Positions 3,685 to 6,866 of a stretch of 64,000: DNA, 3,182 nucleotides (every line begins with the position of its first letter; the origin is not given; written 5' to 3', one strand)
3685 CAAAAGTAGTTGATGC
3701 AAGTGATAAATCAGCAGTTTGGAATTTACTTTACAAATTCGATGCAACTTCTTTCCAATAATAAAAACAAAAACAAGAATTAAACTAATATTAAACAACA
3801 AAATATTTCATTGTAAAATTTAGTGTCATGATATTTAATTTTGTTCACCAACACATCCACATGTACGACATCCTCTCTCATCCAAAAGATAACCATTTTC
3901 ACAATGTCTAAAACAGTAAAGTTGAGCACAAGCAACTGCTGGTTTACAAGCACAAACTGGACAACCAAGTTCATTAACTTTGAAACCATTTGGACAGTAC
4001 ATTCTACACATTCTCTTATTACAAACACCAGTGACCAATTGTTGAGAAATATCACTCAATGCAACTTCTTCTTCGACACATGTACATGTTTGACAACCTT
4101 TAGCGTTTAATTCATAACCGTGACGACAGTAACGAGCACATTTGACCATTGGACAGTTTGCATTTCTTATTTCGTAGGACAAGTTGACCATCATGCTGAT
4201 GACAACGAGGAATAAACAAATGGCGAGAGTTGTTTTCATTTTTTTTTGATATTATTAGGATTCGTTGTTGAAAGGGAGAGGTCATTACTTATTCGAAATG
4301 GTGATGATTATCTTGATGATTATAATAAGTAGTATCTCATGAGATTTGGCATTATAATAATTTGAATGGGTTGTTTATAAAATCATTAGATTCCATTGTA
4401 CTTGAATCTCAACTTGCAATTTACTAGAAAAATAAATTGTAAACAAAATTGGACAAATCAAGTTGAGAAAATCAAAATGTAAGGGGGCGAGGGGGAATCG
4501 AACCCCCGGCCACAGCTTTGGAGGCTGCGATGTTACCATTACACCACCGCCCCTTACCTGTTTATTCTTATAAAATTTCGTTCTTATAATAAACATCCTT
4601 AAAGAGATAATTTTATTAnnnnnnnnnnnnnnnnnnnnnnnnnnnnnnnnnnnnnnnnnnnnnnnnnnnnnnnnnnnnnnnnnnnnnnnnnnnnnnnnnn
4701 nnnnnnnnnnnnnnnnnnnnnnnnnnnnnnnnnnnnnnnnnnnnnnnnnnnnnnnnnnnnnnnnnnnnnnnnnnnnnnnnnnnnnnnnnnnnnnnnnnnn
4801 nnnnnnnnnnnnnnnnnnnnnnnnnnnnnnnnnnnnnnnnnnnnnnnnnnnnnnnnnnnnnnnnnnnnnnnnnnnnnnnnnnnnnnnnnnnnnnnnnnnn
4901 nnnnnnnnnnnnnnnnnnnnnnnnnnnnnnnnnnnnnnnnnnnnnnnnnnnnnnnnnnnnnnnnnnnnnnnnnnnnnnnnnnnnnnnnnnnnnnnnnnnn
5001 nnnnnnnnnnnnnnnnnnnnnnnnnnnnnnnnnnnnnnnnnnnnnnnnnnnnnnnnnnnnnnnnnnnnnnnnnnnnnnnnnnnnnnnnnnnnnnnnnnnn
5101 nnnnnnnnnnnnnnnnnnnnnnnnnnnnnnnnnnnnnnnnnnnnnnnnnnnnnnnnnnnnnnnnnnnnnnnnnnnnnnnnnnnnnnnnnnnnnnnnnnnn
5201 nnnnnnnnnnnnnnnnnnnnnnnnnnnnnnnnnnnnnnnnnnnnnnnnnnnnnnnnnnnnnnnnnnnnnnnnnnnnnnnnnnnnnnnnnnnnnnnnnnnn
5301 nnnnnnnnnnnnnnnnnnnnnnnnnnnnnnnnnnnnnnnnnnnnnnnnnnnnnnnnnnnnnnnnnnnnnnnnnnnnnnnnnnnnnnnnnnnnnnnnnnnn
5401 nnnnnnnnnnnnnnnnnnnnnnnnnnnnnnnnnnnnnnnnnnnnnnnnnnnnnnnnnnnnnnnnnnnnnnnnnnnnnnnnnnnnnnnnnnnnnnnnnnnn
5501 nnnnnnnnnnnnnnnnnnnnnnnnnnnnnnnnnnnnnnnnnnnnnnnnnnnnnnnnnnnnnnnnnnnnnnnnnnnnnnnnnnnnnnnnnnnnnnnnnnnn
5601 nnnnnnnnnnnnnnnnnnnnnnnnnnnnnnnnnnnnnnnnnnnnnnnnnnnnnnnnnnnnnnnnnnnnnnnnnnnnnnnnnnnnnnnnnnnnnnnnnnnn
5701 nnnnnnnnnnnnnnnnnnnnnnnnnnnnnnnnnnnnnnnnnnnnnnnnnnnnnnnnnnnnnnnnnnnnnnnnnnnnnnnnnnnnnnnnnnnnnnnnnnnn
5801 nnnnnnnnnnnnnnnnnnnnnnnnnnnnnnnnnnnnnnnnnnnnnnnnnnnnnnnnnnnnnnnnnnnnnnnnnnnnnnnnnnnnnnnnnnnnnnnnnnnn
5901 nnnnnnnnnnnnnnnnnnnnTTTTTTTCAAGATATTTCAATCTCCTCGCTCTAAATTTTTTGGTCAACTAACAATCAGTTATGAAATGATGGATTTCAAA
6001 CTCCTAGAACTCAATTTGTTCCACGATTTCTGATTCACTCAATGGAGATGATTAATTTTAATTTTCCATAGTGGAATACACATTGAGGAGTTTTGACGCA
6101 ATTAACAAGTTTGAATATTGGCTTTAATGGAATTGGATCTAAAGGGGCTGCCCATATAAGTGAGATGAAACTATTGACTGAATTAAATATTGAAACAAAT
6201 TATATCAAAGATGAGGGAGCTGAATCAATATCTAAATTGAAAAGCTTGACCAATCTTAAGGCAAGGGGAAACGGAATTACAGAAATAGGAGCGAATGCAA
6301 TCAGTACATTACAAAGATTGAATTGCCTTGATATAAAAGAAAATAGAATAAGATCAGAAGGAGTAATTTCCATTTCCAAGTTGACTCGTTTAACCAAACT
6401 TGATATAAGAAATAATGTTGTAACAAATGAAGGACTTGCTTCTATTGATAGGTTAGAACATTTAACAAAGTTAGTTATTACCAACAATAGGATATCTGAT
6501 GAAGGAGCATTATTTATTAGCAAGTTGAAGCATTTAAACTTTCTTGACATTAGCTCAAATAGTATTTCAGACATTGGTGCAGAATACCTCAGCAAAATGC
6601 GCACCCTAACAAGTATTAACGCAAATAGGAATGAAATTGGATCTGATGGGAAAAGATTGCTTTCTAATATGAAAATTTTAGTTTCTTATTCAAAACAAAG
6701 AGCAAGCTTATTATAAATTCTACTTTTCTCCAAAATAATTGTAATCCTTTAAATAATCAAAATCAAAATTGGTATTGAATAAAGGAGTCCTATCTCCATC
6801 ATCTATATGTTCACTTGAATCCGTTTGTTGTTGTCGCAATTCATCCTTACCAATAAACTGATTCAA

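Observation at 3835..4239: Secreted 134-aa protein made of three tandem antistasin-like Cys knots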

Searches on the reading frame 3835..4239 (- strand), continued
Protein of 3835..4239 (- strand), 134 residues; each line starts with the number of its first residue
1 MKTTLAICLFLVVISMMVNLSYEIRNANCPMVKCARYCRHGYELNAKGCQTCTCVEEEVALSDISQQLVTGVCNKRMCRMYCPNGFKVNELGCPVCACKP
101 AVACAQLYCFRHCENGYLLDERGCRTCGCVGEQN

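Call 47: find_related_loci(query=A3, collection=genome_contigs, flank=3000)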
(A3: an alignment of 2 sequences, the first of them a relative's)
Query A3 (240 aa) in genome_contigs; peptide patterns used: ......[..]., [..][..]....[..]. (x = any residue, [..] = any of these).
72 stretches matched a pattern; 29 encode a relative of the query (tblastn E <= 1e-3); 29 distinct loci.
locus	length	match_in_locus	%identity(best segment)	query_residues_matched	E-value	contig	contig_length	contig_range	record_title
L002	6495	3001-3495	64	91-176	2e-26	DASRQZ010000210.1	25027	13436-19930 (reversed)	MAG TPA_asm: Polyangia bacterium isolate SMAG_U4460 k141_2681939, whole genome shotgun sequence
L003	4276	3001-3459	56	87-172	5e-23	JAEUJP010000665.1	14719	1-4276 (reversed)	MAG: Myxococcaceae bacterium isolate new MAG-72 k141_723301, whole genome shotgun sequence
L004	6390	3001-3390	40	90-174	2e-19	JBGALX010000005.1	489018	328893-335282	MAG: Myxococcaceae bacterium isolate MAG_AAO_H10.48 AAOH10-48_opera_contig_58, whole genome shotgun sequence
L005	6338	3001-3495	39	43-170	2e-17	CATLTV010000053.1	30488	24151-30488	MAG: uncultured proteobacterium isolate SRR3960576_bin.3_MetaWRAP_v1.3_MAG genome assembly, contig: ERZ505213.320, whole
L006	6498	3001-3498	59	67-171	6e-17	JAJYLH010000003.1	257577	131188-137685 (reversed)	MAG: Myxococcales bacterium isolate DBS2-1.bin68 NODE_44_length_257577_cov_4.047675, whole genome shotgun sequence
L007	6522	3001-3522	44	80-173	6e-14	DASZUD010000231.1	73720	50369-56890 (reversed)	MAG TPA_asm: Polyangia bacterium isolate SMAG_U6094 k141_941485, whole genome shotgun sequence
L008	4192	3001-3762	43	1-177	6e-14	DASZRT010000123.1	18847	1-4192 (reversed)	MAG TPA_asm: Polyangia bacterium isolate SMAG_U6031 k141_199597, whole genome shotgun sequence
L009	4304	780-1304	45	81-173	6e-13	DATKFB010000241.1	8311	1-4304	MAG TPA_asm: Polyangia bacterium isolate SMAG_U14514 k141_2785812, whole genome shotgun sequence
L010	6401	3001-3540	43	72-229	1e-12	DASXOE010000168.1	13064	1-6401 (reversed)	MAG TPA_asm: Polyangia bacterium isolate SMAG_U5372 k141_1535810, whole genome shotgun sequence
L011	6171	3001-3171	60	118-173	2e-12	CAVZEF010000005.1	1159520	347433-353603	MAG: uncultured proteobacterium isolate MFD05841.bin.2.175 genome assembly, contig: contig_50296, whole genome shotgun s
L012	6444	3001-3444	33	1-177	2e-12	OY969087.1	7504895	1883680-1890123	MAG: uncultured delta proteobacterium isolate MFD01721.bin.c.1 genome assembly, chromosome: 1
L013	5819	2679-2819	57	119-172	3e-12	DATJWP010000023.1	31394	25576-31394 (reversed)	MAG TPA_asm: Polyangia bacterium isolate SMAG_U15102 k141_2961399, whole genome shotgun sequence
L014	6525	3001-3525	43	65-173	3e-12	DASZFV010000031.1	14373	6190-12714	MAG TPA_asm: Polyangia bacterium isolate SMAG_U6531 k141_4804708, whole genome shotgun sequence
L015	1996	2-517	45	79-173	8e-12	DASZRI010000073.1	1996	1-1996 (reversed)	MAG TPA_asm: Gemmatimonadaceae bacterium isolate SMAG_U6020 k141_1115943, whole genome shotgun sequence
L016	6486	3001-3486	68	103-172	1e-11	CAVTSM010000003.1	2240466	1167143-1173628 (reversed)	MAG: uncultured proteobacterium isolate MFD09368.bin.2.175 genome assembly, contig: contig_1268, whole genome shotgun se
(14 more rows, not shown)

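Call 51: search_protein_families(library=pfam, proteins=[L012:2896-3975:+, L004:2863-3822:+, L016:2233-3906:+], max_evalue=0.001)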
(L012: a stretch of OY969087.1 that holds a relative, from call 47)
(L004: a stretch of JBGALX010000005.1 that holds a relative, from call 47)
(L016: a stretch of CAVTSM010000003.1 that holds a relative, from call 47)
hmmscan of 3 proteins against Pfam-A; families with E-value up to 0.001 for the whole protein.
L012:2896-3975:+ (359 aa): 1 family
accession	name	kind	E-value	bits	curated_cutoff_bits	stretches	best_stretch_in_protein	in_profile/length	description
PF02822.19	Antistasin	-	1.3e-15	58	21.2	2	112-137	1-26/26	Antistasin family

L004:2863-3822:+ (319 aa): 1 family
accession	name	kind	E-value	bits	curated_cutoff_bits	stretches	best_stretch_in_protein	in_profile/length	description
PF02822.19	Antistasin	-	1.1e-24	87.1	21.2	5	108-133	1-26/26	Antistasin family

L016:2233-3906:+ (557 aa): 2 families
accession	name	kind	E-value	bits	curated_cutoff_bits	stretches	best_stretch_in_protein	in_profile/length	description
PF02822.19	Antistasin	-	1.6e-09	38.6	21.2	2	268-292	1-26/26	Antistasin family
PF14343.11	PrcB_C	-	4.9e-08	33.5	24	1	101-153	5-55/56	PrcB C-terminal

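Call 62: find_encoding_contigs(protein=window:3838-4239:-, flank=6000, max_places=3)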
Protein window:3838-4239:- (134 aa): no gene with exactly this product is on record in the collection.

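Call 63: find_encoding_contigs(protein=P0001, flank=6000, max_places=3)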
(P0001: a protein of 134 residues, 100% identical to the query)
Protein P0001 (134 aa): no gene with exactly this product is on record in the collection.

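Call 64: find_encoding_contigs(protein=P0100, flank=8000, max_places=2)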
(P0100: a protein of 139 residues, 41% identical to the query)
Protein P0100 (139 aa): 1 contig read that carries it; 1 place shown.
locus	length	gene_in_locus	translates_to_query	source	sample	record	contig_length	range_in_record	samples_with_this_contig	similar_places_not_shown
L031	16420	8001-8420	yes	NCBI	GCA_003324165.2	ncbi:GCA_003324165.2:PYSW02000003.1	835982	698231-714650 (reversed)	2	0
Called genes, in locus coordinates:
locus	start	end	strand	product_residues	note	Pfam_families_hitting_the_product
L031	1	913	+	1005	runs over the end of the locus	-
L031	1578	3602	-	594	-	PF09286:Pro-kuma_activ, PF00082:Peptidase_S8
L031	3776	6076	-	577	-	-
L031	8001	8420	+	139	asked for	PF02822:Antistasin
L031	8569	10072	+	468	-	PF13393:tRNA-synt_His, PF00587:tRNA-synt_2b, PF13393:tRNA-synt_His, PF03129:HGTP_anticodon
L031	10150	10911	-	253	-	-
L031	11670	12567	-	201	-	PF01596:Methyltransf_3, PF13847:Methyltransf_31, PF13578:Methyltransf_24, PF13649:Methyltransf_25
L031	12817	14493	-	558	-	-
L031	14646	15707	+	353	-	PF03006:HlyIII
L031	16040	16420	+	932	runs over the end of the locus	PF00063:Myosin_head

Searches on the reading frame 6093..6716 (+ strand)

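Call 17: search_protein_families(library=pfam, proteins=[window:6093-6716:+], max_evalue=0.01)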
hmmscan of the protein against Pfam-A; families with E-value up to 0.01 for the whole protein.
window:6093-6716:+ (207 aa): 10 families
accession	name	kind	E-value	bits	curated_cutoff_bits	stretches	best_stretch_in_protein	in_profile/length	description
PF13516.12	LRR_6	-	1.8e-27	93.6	23.4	3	122-142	3-23/24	Leucine Rich repeat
PF13855.12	LRR_8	-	2.6e-22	78.8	27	3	123-182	2-61/61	Leucine rich repeat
PF12799.13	LRR_4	-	1e-16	61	27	3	123-161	2-39/44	Leucine Rich repeats (2 copies)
PF23598.1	LRR_14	-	7.7e-12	45.1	40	1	20-184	16-181/353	Leucine-rich repeat region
PF00560.39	LRR_1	-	2.9e-11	41.6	20.6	0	147-168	1-22/23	Leucine Rich Repeat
PF25013.1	LRR_Zer-1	-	9.2e-07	29.5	27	1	94-176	4-82/137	Zer-1-like, Leucine-rich repeats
PF14580.12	LRR_9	-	6.8e-06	26.2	30.5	1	53-160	22-127/175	Leucine-rich repeat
PF13306.12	LRR_5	-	0.0032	17.8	27.7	0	28-130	13-109/127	BspA type Leucine rich repeat region (6 copies)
PF23952.1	LRR_EndoS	-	0.0043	17.7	27.9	0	46-132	35-116/116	Endo-beta-N-acetylglucosaminidase EndoS LRR domain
PF08844.15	DUF1815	-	0.0099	16.4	25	0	29-55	69-95/101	Domain of unknown function (DUF1815)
